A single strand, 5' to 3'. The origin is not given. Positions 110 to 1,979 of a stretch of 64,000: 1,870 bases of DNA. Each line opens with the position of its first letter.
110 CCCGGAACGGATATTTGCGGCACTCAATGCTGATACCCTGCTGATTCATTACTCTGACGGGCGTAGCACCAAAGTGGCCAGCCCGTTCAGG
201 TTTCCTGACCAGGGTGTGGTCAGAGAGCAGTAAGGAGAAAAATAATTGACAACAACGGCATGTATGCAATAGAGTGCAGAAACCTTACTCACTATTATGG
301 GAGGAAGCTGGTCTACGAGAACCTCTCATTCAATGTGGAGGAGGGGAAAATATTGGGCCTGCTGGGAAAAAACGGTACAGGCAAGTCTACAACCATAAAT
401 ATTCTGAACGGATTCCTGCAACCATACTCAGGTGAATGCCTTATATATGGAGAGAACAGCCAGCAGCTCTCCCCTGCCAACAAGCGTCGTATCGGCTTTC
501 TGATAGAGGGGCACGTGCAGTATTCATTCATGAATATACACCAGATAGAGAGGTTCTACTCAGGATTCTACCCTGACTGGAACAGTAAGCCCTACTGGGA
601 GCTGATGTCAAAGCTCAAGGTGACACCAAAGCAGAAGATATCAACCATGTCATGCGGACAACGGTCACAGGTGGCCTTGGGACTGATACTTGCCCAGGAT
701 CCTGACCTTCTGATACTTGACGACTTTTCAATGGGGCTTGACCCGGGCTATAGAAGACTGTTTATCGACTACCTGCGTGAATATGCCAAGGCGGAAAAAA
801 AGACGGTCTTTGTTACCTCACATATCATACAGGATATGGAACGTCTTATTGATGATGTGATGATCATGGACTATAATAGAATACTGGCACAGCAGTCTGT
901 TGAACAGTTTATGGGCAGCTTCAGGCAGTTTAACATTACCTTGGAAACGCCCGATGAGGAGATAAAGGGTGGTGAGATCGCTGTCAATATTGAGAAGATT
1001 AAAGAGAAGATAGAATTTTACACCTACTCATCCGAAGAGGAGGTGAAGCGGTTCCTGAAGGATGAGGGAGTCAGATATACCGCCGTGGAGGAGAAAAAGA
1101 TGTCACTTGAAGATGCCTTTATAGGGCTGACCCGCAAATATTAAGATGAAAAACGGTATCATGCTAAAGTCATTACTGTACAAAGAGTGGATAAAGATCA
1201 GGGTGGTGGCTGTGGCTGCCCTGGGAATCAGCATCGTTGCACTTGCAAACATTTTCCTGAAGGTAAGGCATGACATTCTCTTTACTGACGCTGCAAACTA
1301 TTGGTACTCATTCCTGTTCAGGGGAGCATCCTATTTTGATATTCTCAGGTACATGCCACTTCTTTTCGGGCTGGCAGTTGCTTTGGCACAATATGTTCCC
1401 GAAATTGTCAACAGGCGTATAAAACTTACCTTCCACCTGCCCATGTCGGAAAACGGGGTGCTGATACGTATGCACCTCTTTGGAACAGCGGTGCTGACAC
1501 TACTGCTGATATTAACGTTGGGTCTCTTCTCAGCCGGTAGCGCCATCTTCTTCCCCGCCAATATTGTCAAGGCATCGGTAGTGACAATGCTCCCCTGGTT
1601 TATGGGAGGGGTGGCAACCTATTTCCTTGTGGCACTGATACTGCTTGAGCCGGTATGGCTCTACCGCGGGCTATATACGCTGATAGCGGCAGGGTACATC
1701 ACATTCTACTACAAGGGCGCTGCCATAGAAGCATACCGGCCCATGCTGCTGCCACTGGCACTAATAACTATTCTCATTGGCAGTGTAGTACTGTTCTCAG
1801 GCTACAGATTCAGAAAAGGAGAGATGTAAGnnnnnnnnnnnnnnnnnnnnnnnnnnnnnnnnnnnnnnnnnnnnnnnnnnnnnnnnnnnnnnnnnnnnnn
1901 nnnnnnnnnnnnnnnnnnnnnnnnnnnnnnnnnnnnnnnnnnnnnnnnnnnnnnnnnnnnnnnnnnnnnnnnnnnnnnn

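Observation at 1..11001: Tightly coupled SusD-less TonB receptor / ABC ATPase cluster built almost entirely of DUF-type proteins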

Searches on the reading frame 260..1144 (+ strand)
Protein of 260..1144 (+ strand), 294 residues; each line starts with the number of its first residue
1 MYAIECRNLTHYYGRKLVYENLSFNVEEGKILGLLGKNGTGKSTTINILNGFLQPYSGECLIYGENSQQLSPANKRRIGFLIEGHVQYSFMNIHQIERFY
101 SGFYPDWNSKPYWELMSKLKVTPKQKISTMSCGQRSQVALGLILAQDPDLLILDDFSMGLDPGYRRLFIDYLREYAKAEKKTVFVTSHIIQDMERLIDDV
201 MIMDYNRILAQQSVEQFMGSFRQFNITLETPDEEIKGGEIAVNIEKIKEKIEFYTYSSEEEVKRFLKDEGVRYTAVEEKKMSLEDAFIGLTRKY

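Call 6: search_protein_families(library=pfam, proteins=[window:260-1144:+], max_evalue=0.01)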
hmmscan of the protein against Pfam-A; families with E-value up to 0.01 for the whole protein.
window:260-1144:+ (294 aa): 4 families
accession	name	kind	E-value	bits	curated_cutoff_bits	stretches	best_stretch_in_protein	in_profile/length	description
PF00005.33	ABC_tran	-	1.3e-22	81.3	25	1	20-155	2-134/137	ABC transporter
PF13304.12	AAA_21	-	3.3e-10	40.9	27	1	127-188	235-298/304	AAA domain, putative AbiEii toxin, Type IV TA system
PF02463.25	SMC_N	-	2.5e-05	24.2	40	1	115-195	126-204/220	RecF/RecN/SMC N terminal domain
PF13175.12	AAA_15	-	0.00033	20.8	32.1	1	33-261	27-191/374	AAA ATPase domain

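Call 7: search_protein_families(library=ncbifam, proteins=[window:260-1144:+], max_evalue=0.01)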
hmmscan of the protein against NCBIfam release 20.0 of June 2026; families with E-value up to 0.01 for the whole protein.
window:260-1144:+ (294 aa): 184 families (the best 25 are shown)
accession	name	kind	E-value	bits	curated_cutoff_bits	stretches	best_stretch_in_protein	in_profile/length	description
NF047565.1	PSM_export_PmtA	equivalog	8.7e-42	143.3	350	1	3-261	2-255/282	phenol-soluble modulin export ABC transporter ATP-binding protein PmtA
TIGR03522.1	GldA_ABC_ATP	equivalog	2e-37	129.3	402.6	1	4-288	3-298/301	gliding motility-associated ABC transporter ATP-binding subunit GldA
TIGR01188.1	drrA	subfamily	7.1e-36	124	312.45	1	12-291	2-301/302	daunorubicin resistance ABC transporter, ATP-binding protein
NF010060.0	PRK13537.1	equivalog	7.4e-32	110.5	521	1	3-292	15-309/314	nodulation factor ABC transporter ATP-binding protein NodI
NF033858.1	ABC2_perm_RbbA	equivalog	2.3e-31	108.6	1050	1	2-219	265-486/909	ribosome-associated ATPase/putative transporter RbbA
TIGR04521.1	ECF_ATPase_2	equivalog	7.7e-31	107.2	330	2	126-223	141-238/279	energy-coupling factor transporter ATPase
NF010059.0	PRK13536.1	equivalog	7e-28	97.4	549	1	2-219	42-263/342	nodulation factor ABC transporter ATP-binding protein NodI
TIGR03864.1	PQQ_ABC_ATP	hypoth_equivalog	2.4e-27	95.9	302.25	1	3-221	1-223/236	ABC transporter, ATP-binding subunit, PQQ-dependent alcohol dehydrogenase system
TIGR01288.1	nodI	equivalog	5.1e-27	94.7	424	1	3-217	4-222/303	nodulation factor ABC transporter ATP-binding protein NodI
TIGR03740.1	galliderm_ABC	subfamily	5.2e-27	95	309.75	1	5-215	2-209/223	lantibiotic protection ABC transporter ATP-binding subunit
TIGR04520.1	ECF_ATPase_1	equivalog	2.6e-26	92.7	315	2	123-232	130-239/269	energy-coupling factor transporter ATPase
NF010158.0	PRK13637.1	equivalog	3.8e-25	88.6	390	2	129-234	144-250/287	energy-coupling factor transporter ATPase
NF000355.4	ribo_prot_ABC_F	equivalog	1.1e-24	87.3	380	1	3-233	2-211/499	ribosomal protection-like ABC-F family protein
NF010171.0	PRK13652.1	equivalog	4.1e-24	85.1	476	2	129-217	137-225/277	cobalt transporter ATP-binding subunit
TIGR03375.1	type_I_sec_LssB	subfamily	1.1e-23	83.5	693.1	2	128-218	602-689/696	type I secretion system permease/ATPase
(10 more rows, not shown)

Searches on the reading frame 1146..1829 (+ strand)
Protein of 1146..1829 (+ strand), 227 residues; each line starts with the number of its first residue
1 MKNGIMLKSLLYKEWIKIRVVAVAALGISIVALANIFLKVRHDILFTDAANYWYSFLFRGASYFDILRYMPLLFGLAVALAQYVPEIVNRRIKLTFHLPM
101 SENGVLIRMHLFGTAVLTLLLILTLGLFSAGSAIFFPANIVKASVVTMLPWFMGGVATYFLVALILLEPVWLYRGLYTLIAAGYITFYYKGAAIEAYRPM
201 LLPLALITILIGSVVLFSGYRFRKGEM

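Call 6: search_protein_families(library=pfam, proteins=[window:1146-1829:+], max_evalue=0.01)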
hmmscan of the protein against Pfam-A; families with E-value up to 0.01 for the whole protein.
window:1146-1829:+ (227 aa): 0 families

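Call 7: search_protein_families(library=ncbifam, proteins=[window:1146-1829:+], max_evalue=0.01)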
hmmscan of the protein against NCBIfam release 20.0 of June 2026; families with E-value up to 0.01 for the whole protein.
window:1146-1829:+ (227 aa): 0 families

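Call 18: search_solved_structures(query=window:1146-1829:+, max_evalue=5)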
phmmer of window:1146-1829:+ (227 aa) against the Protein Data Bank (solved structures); distinct sequences matched with E-value up to 5: 0.

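Call 39: search_solved_structures(query=A3, max_evalue=10)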
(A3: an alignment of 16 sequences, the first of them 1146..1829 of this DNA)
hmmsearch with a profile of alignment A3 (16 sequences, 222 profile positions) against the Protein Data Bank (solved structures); distinct sequences matched with E-value up to 10: 2.
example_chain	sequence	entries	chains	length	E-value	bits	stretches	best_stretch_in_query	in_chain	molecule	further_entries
5a63_D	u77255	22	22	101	0.023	18.2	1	153-220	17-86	Gamma-secretase subunit PEN-2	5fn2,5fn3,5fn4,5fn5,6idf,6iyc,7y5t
6lqg_D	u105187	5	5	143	0.06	16.9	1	153-220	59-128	Gamma-secretase subunit PEN-2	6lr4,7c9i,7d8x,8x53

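Call 44: search_protein_families(library=pfam, alignment_id=A3, max_evalue=10)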
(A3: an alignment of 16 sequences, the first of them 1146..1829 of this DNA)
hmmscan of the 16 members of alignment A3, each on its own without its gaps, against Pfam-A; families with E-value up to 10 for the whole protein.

A. member 1, window:1146-1829:+ (227 aa): 2 families
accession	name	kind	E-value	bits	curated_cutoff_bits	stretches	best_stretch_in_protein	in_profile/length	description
PF06127.16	Mpo1-like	-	1.3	9.6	24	1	102-217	16-88/95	2-hydroxy-palmitic acid dioxygenase Mpo1-like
PF04911.17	ATP-synt_J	-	5.3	7.1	24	1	136-163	2-25/51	ATP synthase j chain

B. families by the number of members that match (of 16 scanned): 7 families
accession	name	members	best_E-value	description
PF08636.15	Pkr1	1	0.028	ER protein Pkr1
PF05686.18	Glyco_transf_90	1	0.12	Glycosyl transferase family 90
PF11511.13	RhodobacterPufX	1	0.49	Intrinsic membrane protein PufX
PF06127.16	Mpo1-like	1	1.3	2-hydroxy-palmitic acid dioxygenase Mpo1-like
PF11023.14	DUF2614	1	3.1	Zinc-ribbon containing domain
PF04911.17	ATP-synt_J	1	5.3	ATP synthase j chain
PF24057.1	DUF7358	1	6.1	Domain of unknown function (DUF7358)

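Call 50: find_homologous_proteins(query=window:1146-1829:+, max_evalue=0.001)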
Query window:1146-1829:+ (227 aa): 388 proteins with E <= 0.001 among 7726 candidates; the best 120 are listed.
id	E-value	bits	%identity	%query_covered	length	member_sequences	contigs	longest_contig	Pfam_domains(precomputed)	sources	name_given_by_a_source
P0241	1.5e-137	475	100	100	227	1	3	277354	-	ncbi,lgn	-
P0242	1.1e-101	358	73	98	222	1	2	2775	-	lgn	-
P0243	2.9e-101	356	73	98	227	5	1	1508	PF12730.14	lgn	-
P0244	3.2e-101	356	72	98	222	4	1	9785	-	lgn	-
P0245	1.1e-100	354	72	98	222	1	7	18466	-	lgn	-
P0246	1.3e-100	354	72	98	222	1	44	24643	-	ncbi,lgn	-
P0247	3.4e-100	353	72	98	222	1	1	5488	PF12730.14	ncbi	-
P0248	6.9e-100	352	70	98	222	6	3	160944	-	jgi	jgi:hypothetical protein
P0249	1.0e-99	351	73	98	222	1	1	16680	-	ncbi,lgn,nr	ncbi:hypothetical protein EG827_03565 [bacterium]|nr:hypothetical protein [bacterium]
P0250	1.6e-99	351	72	98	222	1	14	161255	-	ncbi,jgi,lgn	jgi:hypothetical protein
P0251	1.8e-99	350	72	98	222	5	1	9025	-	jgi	-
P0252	2.1e-99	350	72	98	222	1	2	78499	-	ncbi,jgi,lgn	-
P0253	3.7e-99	349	72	98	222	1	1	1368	-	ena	-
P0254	1.2e-98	348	70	98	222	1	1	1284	-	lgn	-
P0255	2.4e-98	347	71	98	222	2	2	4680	-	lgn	-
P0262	1.4e-97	344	69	98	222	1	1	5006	PF12730.14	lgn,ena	-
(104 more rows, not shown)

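Call 59: predict_structure(alignment_id=A4)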
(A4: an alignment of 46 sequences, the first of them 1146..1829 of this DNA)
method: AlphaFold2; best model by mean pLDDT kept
length: 227 residues; sequences in the alignment: 46
mean_pLDDT: 84.3   pTM: 0.83
mean pLDDT of the five models: 84.3, 83.4, 82.8, 81.1, 80.8
residues with pLDDT >= 90: 114; 70-90: 79; 50-70: 17; < 50: 17
segments of 3 or more residues with pLDDT < 50: 87-99, 225-227
pLDDT, mean of each block of 10 residues (from residue 1): 70 88 96 93 84 82 90 96 64 44 76 95 96 88 93 96 87 91 93 87 93 75 51
secondary structure, 60 per line:
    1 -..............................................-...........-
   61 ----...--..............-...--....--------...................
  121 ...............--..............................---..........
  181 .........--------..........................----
elements in order: H2-47 H49-59 H70-83 H90-93 H102-135 H138-167 H171-189 H198-223

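Call 61: search_protein_representatives(alignment_id=A4)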
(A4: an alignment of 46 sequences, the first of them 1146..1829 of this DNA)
Query: 46 sequences, 222 profile positions. Proteins with E-value up to 0.001 (for the whole library): 482; up to 1e-10: 373; up to 1e-30: 166. The best 150 are listed.
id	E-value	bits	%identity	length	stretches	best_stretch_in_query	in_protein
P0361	1.3e-82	294.0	-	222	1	1-222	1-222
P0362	1.7e-68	247.8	-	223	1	3-220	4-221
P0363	1.5e-66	241.4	-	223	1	1-220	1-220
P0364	2.8e-62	227.5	-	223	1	1-220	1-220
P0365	3.4e-61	223.9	-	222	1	1-220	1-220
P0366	2.9e-60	220.9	-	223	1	3-221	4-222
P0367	3.1e-60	220.8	-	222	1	1-220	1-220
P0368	3.6e-60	220.6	-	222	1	1-221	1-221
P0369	1.2e-59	218.9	-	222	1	1-221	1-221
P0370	8.4e-59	216.1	-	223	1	6-222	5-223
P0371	1.1e-58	215.7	-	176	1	48-222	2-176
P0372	5.4e-58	213.4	-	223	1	1-220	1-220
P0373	8.7e-58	212.8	-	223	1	1-220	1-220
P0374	1.2e-57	212.3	-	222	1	1-222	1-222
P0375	1.2e-54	202.5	-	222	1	1-220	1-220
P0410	1.5e-42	163.0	-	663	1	1-220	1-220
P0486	7.6e-34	134.5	-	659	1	2-221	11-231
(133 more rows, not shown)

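Call 62: search_protein_families(library=pfam, proteins=[P0410, P0486, P0243, P0247, P0262], max_evalue=0.05)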
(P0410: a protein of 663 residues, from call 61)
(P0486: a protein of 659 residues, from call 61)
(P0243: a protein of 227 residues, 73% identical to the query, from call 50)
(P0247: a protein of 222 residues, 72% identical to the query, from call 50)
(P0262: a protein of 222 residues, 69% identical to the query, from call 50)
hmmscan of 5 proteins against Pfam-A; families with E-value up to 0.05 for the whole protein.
P0410 (663 aa): 2 families
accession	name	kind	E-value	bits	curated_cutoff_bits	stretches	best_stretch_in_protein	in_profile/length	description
PF16149.10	DUF4857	-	6.3e-74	249.1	25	1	273-537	3-259/270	Domain of unknown function (DUF4857)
PF02411.20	MerT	-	0.04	14.4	32.9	0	208-263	60-115/116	MerT mercuric transport protein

P0486 (659 aa): 2 families
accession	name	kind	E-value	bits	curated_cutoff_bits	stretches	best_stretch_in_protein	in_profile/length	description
PF16149.10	DUF4857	-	2e-70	237.6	25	1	292-557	1-269/270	Domain of unknown function (DUF4857)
PF11893.13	DUF3413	-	0.042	13.5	27.1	0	18-96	77-156/248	Domain of unknown function (DUF3413)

P0243 (227 aa): 1 family
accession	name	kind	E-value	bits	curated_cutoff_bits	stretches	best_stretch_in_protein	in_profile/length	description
PF12730.13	ABC2_membrane_4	-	0.0002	21.8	27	1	11-189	2-178/179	ABC-2 family transporter protein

P0247 (222 aa): 1 family
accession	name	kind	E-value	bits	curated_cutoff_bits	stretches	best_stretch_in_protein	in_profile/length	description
PF12730.13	ABC2_membrane_4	-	0.00011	22.7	27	1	6-184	2-178/179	ABC-2 family transporter protein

P0262 (222 aa): 1 family
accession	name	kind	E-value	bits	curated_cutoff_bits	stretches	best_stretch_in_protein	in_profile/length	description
PF12730.13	ABC2_membrane_4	-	5.9e-05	23.5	27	1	6-184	2-178/179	ABC-2 family transporter protein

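Call 63: fold_search(model_id=the predicted structure, library=pdb)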
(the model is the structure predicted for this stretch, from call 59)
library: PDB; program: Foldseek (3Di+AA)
matches with E <= 10: 183; with E <= 0.001: 0
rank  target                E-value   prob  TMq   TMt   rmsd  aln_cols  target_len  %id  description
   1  6ivn_A                5.6e-01  0.18  0.20  0.18  22.8       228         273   15  Crystal structure of a membrane protein G264A (released 2019-11-06)
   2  7efo_F                6.4e-01  0.63  0.39  0.39   9.1       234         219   13  LptB2FG-LPS from Klebsiella pneumoniae in nanodiscs (released 2022-03-02)
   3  6ivn_D                6.4e-01  0.16  0.20  0.18  22.7       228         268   14  Crystal structure of a membrane protein G264A (released 2019-11-06)
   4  8odt_A                6.7e-01  0.18  0.23  0.23  30.3       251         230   12  Structure of TolQR complex from E.coli (released 2023-11-01)
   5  9avi_A                1.0e+00  0.10  0.17  0.18  27.5       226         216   13  TolQ inner membrane protein from Acinetobacter baumannii (released 2025-01-22)
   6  7o0y_E                1.1e+00  0.75  0.48  0.45   7.7       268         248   13  ABC transporter NosDFY, nucleotide-free in GDN (released 2022-04-13)
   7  7o17_D                1.1e+00  0.60  0.44  0.38  11.7       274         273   13  ABC transporter NosDFY E154Q, ATP-bound in lipid nanodisc (released 2022-04-13)
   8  8r5s_A                1.2e+00  0.15  0.22  0.21  15.9       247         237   14  t113 - De-novo designed soluble homotetramer (released 2024-11-27)
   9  8r5s_E                1.2e+00  0.12  0.20  0.19  17.4       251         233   12  t113 - De-novo designed soluble homotetramer (released 2024-11-27)
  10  3tdp_B                1.3e+00  0.18  0.28  0.26  11.3       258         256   12  Crystal structure of HSC at pH 4.5 (released 2012-03-07)
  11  5x87_A                1.3e+00  0.10  0.20  0.17  23.1       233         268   16  Crystal structure of a bacterial Bestrophin homolog from Klebsiella pneumoniae with a mutation L177T (released 2017-11-01)
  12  8r5s_D                1.4e+00  0.16  0.24  0.23  16.8       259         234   12  t113 - De-novo designed soluble homotetramer (released 2024-11-27)
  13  9kpz_C                1.5e+00  0.08  0.18  0.18  29.4       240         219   13  Structure of TolQRA complex at pH 5.4 from E.coli (released 2026-03-04)
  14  6ivo_D                1.6e+00  0.11  0.21  0.18  22.9       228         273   15  Crystal structure of a membrane protein P208A (released 2019-11-06)
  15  9qtq_G                1.6e+00  0.12  0.21  0.19  13.1       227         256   16  Structure of the energy converting methyltransferase (Mtr) of Methanosarcina mazei in complex with a novel protein bin (released 2025-12-24)
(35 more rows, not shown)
